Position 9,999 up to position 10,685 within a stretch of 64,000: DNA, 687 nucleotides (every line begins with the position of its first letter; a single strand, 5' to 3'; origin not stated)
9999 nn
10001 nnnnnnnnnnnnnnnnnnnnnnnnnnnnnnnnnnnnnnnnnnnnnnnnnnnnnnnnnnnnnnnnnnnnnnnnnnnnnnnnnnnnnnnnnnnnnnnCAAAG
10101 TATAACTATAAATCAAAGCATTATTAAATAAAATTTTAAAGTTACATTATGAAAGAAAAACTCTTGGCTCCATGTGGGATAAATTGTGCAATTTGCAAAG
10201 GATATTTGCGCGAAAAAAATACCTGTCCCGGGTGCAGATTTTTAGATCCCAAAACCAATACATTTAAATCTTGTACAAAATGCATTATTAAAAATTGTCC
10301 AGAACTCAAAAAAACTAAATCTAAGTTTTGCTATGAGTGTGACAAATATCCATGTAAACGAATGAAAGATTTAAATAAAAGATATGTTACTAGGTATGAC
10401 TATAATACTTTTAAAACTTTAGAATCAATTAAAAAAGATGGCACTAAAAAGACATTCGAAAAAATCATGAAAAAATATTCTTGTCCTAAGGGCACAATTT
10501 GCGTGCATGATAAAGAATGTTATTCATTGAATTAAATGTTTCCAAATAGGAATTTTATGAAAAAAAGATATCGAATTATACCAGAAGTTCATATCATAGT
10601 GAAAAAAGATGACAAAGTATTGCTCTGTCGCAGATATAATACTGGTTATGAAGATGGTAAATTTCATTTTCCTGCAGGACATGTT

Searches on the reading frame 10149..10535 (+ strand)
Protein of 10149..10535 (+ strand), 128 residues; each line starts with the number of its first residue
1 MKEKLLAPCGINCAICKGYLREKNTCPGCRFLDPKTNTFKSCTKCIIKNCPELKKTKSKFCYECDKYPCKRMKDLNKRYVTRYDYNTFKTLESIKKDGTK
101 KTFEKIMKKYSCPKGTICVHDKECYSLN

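Call 5: search_protein_families(library=pfam, proteins=[window:10149-10535:+], max_evalue=0.01)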
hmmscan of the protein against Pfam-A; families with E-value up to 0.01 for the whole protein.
window:10149-10535:+ (128 aa): 1 family
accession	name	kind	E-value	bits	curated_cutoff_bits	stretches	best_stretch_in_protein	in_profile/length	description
PF12675.12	DUF3795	-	1.5e-05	25.8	22.6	1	6-73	2-82/83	Protein of unknown function (DUF3795)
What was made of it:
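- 10149..10535 (+): Intact DUF3795 gene (128 aa). Its 3' part, about 10458-10523, is the counterpart of the remnant. Pfam PF12675, 25.8 bits against a cut-off of 22.6 (call 5).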

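Call 8: search_protein_families(library=ncbifam, proteins=[window:10149-10535:+], max_evalue=1)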
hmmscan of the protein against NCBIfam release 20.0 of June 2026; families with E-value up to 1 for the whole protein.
window:10149-10535:+ (128 aa): 1 family
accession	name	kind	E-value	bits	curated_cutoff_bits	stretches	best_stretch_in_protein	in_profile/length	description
NF009563.0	PRK13019.1-3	equivalog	0.14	12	117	1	32-57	32-57/101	ATP-dependent Clp protease adapter ClpS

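Call 31: find_homologous_proteins(query=window:10149-10532:+, max_evalue=0.001)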
Query window:10149-10532:+ (128 aa): 170 proteins with E <= 0.001 among 193 candidates; the best 120 are listed.
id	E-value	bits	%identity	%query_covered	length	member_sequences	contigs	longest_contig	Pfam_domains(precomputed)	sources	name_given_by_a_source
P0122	1.5e-80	286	100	100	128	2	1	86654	-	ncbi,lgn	-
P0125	6.1e-63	229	80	100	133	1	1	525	-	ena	-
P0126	1.3e-60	221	79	98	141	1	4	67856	-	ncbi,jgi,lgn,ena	-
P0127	9.8e-51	189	70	98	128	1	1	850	PF12675.13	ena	-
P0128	1.7e-49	185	68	98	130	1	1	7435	PF12675.13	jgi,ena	-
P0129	1.9e-43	166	66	95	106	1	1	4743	-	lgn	-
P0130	1.8e-40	156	60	98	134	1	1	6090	-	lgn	-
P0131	3.7e-37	145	56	98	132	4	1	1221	PF12675.13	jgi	-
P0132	5.4e-36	142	61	93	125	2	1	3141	PF12675.13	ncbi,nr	ncbi:MAG: DUF3795 domain-containing protein, partial [Candidatus Peribacteraceae bacterium]|nr:DUF37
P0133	8.5e-36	141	57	98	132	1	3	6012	PF12675.13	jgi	-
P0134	9.8e-35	137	53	98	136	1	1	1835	PF12675.13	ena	-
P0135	6.0e-33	132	52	98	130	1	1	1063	PF12675.13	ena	-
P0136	6.2e-33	132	53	97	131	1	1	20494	PF12675.13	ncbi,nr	ncbi:MAG: DUF3795 domain-containing protein [Clostridia bacterium]|nr:DUF3795 domain-containing prot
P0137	9.1e-33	131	53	98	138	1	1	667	PF12675.13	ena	-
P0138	9.8e-33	131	53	98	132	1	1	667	PF12675.13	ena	-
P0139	2.0e-32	130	51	98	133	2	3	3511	PF12675.13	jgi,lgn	jgi:hypothetical protein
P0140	9.1e-32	128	53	97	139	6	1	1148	PF12675.13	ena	-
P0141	1.1e-31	128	53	98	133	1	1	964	PF12675.13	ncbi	-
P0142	3.1e-31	126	52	98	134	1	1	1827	PF12675.13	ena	-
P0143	4.0e-31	126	48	98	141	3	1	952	PF12675.13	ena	-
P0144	4.6e-31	126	53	98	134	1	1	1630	PF12675.13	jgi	jgi:hypothetical protein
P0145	7.6e-31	125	53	98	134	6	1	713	PF12675.13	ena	-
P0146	8.0e-31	125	51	98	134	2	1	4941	PF12675.13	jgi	jgi:hypothetical protein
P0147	9.7e-31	125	52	97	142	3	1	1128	PF12675.13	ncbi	-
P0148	1.0e-30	124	51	99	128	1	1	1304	PF12675.13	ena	-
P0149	1.0e-30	124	52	98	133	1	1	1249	PF12675.13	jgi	jgi:hypothetical protein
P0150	1.2e-30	124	47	98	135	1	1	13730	PF12675.13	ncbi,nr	ncbi:MAG: DUF3795 domain-containing protein [Chloroflexi bacterium]|nr:MAG: DUF3795 domain-containin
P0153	2.3e-30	123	52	98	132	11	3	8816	PF12675.13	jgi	-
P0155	2.4e-30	123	51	96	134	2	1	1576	PF12675.13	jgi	jgi:hypothetical protein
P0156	2.5e-30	123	52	95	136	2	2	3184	PF12675.13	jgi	jgi:hypothetical protein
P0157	2.6e-30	123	52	98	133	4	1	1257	PF12675.13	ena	-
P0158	2.9e-30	123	50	93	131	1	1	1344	PF12675.13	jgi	-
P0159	4.3e-30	122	51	98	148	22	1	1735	PF12675.13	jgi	jgi:hypothetical protein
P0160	4.7e-30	122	52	98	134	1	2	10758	PF12675.13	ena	-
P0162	9.8e-30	121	49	94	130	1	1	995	PF12675.13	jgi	jgi:hypothetical protein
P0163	1.0e-29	121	48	98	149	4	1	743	PF12675.13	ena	-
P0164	1.0e-29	121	48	98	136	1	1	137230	PF12675.13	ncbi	ncbi:MAG: DUF3795 domain-containing protein [Candidatus Altiarchaeia archaeon]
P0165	1.0e-29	121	51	98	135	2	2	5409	PF12675.13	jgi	-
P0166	1.2e-29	121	47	95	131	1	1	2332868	PF12675.13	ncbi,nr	ncbi:MAG: DUF3795 domain-containing protein [Dehalococcoidales bacterium]|nr:MAG: DUF3795 domain-con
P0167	1.2e-29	121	51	95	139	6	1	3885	PF12675.13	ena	-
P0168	1.2e-29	121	50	99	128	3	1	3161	PF12675.13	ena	-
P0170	1.9e-29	120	50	95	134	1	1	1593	PF12675.13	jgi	jgi:hypothetical protein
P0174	3.1e-29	120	50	98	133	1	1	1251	PF12675.13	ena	-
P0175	3.3e-29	120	48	97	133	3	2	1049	PF12675.13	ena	-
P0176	3.4e-29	119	48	98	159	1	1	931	PF12675.13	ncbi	-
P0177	3.6e-29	119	48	98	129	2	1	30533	PF12675.13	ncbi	ncbi:DUF3795 domain-containing protein [Candidatus Neomarinimicrobiota bacterium]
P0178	3.7e-29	119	49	98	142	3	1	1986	PF12675.13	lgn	-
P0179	3.8e-29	119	48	98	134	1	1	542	PF12675.13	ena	-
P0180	3.8e-29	119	48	98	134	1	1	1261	PF12675.13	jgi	-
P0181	4.4e-29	119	48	95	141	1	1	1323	PF12675.13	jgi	-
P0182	4.5e-29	119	48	98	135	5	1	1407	PF12675.13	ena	-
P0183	5.0e-29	119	52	97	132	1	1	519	PF12675.13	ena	-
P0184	5.9e-29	119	56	77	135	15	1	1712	PF12675.13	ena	-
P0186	6.5e-29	119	49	98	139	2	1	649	PF12675.13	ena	-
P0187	9.1e-29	118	50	98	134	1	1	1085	PF12675.13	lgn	-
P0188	1.5e-28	117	49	98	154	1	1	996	PF12675.13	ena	-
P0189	2.4e-28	117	50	95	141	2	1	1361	PF12675.13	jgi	jgi:hypothetical protein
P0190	2.6e-28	117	48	98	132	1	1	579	PF12675.13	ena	-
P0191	2.8e-28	117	48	98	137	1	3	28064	PF12675.13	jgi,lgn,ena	jgi:hypothetical protein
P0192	3.2e-28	116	48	98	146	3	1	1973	PF12675.13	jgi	jgi:hypothetical protein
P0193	3.9e-28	116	49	100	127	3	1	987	PF12675.13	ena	-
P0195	4.5e-28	116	50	98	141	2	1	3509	PF12675.13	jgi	-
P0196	4.8e-28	116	48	99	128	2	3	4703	PF12675.13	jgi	jgi:hypothetical protein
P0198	5.7e-28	116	50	95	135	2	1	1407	PF12675.13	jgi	-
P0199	6.0e-28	115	48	95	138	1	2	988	PF12675.13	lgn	-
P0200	6.2e-28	115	45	99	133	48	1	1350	PF12675.13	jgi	jgi:hypothetical protein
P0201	7.0e-28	115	49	94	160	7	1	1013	PF12675.13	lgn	-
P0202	7.1e-28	115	45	94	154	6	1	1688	PF12675.13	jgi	-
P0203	8.6e-28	115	52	95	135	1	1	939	PF12675.13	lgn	-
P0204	9.4e-28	115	48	97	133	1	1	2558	PF12675.13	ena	-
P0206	1.2e-27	115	46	100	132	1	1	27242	PF12675.13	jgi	jgi:hypothetical protein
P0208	1.6e-27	114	48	98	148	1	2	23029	PF12675.13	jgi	jgi:hypothetical protein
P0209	1.7e-27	114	49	95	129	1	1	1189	PF12675.13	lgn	-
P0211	2.3e-27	114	48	98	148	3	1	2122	PF12675.13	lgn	-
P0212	3.0e-27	113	45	98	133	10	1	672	PF12675.13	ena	-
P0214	3.4e-27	113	48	95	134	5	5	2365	PF12675.13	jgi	jgi:hypothetical protein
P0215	3.9e-27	113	50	98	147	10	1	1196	PF12675.13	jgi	jgi:hypothetical protein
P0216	4.4e-27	113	48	98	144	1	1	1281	PF12675.13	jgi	-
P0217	6.2e-27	112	47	98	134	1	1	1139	PF12675.13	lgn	-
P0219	6.9e-27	112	48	99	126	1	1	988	PF12675.13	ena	-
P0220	1.0e-26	112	48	98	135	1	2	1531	PF12675.13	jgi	jgi:hypothetical protein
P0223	1.5e-26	111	45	97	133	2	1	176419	PF12675.13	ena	-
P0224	1.7e-26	111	49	95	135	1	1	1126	PF12675.13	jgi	jgi:hypothetical protein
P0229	3.3e-26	110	47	98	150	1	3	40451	PF12675.13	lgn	-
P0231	3.5e-26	110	47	94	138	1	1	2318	PF12675.13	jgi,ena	-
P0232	4.6e-26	109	47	98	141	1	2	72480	PF12675.13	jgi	jgi:hypothetical protein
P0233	4.7e-26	109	48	98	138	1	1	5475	PF12675.13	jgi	jgi:hypothetical protein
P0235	5.6e-26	109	48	98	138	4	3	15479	PF12675.13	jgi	jgi:hypothetical protein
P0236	5.8e-26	109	45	95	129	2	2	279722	PF12675.13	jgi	-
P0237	6.7e-26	109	47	94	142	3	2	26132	PF12675.13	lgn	-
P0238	7.2e-26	109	47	95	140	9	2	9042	PF12675.13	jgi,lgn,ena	-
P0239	7.5e-26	109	46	98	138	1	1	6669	PF12675.13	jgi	jgi:hypothetical protein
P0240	8.7e-26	108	48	95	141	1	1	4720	PF12675.13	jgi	jgi:hypothetical protein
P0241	9.0e-26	108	48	95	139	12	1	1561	PF12675.13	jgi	jgi:hypothetical protein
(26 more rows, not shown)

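Call 33: find_encoding_contigs(protein=P0126, flank=10000, max_places=4)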
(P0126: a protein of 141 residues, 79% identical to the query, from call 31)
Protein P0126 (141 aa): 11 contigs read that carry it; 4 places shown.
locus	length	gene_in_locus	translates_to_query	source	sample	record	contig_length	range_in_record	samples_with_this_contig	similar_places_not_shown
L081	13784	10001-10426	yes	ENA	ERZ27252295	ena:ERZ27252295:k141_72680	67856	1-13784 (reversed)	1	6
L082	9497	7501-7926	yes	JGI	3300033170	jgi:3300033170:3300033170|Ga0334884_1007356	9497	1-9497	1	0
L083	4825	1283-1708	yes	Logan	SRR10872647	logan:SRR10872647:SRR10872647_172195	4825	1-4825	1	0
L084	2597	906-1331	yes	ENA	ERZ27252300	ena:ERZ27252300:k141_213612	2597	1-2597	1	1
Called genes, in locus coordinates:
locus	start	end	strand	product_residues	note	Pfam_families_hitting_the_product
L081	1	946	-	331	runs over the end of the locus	PF02449:Glyco_hydro_42 (weak)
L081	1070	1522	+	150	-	PF02643:DUF192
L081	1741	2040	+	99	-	-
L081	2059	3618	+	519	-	-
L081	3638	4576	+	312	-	PF09989:DUF2229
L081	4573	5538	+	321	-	PF01869:BcrAD_BadFG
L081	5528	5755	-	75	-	-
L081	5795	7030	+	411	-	PF02353:CMAS, PF03848:TehB, PF13489:Methyltransf_23, PF08241:Methyltransf_11, PF08242:Methyltransf_12, PF13649:Methyltransf_25, PF13847:Methyltransf_31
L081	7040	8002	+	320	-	PF01266:DAO (weak), PF01494:FAD_binding_3 (faint), PF03486:HI0933_like (weak), PF13738:Pyr_redox_3 (faint)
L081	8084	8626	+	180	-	PF01966:HD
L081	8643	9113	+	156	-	PF20603:Bact_hydrolase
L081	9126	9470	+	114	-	PF08818:DUF1801 (weak)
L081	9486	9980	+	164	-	PF01035:DNA_binding_1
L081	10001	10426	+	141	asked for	-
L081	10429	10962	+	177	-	PF05635:23S_rRNA_IVP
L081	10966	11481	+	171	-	PF00293:NUDIX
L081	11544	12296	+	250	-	PF05401:NodS, PF01209:Ubie_methyltran, PF13489:Methyltransf_23, PF02353:CMAS (weak), PF08241:Methyltransf_11, PF08242:Methyltransf_12, PF13649:Methyltransf_25, PF13847:Methyltransf_31, +1 more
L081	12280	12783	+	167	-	-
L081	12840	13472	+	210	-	PF01914:MarC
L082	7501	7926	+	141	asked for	-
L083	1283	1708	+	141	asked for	-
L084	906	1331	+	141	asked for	-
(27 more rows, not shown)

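Call 51: find_encoding_contigs(protein=P0129, flank=5000, max_places=4)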
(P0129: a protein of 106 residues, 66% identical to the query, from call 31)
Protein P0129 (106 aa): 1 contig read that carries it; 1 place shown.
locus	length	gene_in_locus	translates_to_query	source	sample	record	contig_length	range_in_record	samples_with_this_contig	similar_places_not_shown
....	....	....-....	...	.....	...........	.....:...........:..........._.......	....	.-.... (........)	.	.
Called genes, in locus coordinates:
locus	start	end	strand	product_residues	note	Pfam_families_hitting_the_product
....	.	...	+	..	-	?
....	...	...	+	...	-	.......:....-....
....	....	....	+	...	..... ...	-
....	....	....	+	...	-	-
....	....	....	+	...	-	-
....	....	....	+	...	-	-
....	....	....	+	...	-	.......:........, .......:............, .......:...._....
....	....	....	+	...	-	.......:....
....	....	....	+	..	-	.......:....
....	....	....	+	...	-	-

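Call 53: find_encoding_contigs(protein=P0128, flank=5000, max_places=3)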
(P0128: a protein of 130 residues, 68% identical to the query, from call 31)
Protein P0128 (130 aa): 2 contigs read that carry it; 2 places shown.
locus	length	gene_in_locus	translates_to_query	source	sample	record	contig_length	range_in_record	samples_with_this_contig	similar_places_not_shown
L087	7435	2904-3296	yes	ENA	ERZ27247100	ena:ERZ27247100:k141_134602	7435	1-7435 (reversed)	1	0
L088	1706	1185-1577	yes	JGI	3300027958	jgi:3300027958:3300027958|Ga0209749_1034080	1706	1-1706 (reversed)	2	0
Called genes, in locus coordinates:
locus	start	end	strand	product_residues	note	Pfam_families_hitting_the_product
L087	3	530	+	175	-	?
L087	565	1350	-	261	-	PF00535:Glycos_transf_2, PF10111:Glyco_tranf_2_2, PF13641:Glyco_tranf_2_3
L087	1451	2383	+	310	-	PF03741:TerC (weak), PF04332:DUF475, PF03741:TerC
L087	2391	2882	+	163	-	-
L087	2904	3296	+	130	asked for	PF12675:DUF3795 (faint)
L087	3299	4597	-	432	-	PF04851:ResIII, PF00270:DEAD, PF00271:Helicase_C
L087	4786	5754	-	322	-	PF03773:ArsP_1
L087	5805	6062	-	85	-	PF13192:Thioredoxin_3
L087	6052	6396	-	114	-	PF01022:HTH_5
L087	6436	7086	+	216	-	PF03458:Gly_transporter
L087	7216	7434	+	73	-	?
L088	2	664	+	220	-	?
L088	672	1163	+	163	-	-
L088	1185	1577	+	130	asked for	PF12675:DUF3795 (faint)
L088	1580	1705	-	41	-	?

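Call 54: find_encoding_contigs(protein=P0130, flank=5000, max_places=3)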
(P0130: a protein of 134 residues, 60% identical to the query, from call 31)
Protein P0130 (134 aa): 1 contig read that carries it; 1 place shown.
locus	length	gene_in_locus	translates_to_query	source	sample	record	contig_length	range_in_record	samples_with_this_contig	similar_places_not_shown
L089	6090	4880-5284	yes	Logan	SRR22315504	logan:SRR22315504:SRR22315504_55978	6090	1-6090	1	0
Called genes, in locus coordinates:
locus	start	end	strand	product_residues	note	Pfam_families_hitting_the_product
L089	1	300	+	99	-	?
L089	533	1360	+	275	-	PF00581:Rhodanese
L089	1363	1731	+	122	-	PF01641:SelR, PF24046:At4g08330 (faint)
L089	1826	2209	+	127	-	-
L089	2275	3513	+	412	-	PF02353:CMAS, PF13489:Methyltransf_23, PF08241:Methyltransf_11, PF08242:Methyltransf_12, PF13649:Methyltransf_25, PF13847:Methyltransf_31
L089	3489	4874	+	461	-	PF01565:FAD_binding_4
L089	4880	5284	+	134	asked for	-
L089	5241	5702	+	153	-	PF00293:NUDIX, PF14815:NUDIX_4 (weak)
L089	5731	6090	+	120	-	?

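Call 55: find_encoding_contigs(protein=P0127, flank=5000, max_places=3)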
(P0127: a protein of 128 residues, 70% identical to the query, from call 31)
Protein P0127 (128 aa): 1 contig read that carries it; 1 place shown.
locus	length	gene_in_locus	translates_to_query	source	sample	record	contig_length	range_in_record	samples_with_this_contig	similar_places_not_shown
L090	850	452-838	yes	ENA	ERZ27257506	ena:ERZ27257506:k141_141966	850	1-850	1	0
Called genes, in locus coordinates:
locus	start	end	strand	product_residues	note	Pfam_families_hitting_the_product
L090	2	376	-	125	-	?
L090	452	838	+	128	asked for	PF12675:DUF3795 (weak)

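Call 84: search_protein_families(library=padloc, proteins=[window:10149-10532:+], max_evalue=0.1)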
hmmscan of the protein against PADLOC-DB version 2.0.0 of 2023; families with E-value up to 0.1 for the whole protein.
window:10149-10532:+ (128 aa): 1 family
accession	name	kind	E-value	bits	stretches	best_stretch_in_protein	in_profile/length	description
PDLC03875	LmuC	-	0.0016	16.4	1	40-110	72-142/149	-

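Call 85: search_protein_families(library=phrogs, proteins=[window:10149-10532:+], max_evalue=0.1)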
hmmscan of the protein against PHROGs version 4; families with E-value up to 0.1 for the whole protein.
window:10149-10532:+ (128 aa): 0 families
